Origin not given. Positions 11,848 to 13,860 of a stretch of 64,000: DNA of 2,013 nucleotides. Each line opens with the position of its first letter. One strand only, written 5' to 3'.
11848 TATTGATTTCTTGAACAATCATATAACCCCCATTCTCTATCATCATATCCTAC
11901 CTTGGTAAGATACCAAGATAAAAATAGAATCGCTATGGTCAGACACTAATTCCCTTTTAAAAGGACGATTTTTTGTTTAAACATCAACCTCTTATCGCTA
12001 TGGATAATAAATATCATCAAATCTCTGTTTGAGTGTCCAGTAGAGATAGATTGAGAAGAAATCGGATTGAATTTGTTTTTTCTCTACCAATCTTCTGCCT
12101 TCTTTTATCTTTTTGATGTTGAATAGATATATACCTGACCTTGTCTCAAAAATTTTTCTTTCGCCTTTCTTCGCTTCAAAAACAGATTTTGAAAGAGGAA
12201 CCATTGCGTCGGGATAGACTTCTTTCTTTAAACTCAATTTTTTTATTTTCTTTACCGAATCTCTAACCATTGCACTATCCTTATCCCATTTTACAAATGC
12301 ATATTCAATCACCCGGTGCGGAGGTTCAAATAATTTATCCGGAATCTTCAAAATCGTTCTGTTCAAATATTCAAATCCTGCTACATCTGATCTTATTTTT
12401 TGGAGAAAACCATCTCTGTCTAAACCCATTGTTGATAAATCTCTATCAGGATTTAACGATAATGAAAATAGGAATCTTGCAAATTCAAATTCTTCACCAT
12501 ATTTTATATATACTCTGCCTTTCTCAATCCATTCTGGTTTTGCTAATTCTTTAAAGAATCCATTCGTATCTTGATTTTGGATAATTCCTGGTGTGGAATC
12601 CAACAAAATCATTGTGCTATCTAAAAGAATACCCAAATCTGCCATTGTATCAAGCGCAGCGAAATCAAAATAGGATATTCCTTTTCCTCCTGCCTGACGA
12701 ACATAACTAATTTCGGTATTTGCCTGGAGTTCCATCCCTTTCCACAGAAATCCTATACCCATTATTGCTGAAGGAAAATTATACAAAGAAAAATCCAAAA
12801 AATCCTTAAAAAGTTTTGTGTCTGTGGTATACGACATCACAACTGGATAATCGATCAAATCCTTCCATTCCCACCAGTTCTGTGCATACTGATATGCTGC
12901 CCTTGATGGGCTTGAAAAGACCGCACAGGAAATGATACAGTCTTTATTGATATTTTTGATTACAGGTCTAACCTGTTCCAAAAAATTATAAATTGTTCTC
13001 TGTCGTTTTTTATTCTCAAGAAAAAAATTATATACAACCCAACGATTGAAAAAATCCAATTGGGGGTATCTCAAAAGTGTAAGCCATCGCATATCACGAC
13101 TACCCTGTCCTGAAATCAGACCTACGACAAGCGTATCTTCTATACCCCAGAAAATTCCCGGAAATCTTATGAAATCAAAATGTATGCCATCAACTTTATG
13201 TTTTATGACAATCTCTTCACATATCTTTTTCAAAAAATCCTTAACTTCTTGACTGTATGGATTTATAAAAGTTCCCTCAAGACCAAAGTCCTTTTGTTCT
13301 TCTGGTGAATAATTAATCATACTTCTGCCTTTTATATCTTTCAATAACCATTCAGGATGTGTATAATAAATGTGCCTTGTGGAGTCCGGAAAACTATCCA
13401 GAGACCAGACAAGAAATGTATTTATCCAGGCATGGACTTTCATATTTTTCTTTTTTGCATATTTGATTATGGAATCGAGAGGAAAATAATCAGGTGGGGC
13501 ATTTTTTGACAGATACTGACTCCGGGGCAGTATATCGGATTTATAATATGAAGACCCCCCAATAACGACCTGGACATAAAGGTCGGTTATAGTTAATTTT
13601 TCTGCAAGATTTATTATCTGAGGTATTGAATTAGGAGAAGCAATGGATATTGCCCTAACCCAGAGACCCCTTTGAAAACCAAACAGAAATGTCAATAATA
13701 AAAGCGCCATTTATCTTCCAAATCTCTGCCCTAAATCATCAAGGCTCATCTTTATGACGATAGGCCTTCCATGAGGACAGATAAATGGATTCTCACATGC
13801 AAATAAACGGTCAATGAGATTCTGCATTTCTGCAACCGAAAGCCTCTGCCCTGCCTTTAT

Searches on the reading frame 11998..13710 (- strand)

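Call 67: search_protein_families(library=pfam, proteins=[window:11998-13710:-], max_evalue=0.001)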
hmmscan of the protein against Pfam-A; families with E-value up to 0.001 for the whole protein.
window:11998-13710:- (570 aa): 3 families
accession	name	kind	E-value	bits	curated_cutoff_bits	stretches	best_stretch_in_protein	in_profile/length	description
PF02638.21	GHL10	-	6.1e-19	68.7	27.9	1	14-301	3-268/311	Glycosyl hydrolase-like 10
PF13200.12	DUF4015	-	3.4e-09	36.7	27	1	15-294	1-226/313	Putative glycosyl hydrolase domain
PF14871.12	GHL6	-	1.6e-07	32.1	35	1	32-179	5-131/132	Hypothetical glycosyl hydrolase 6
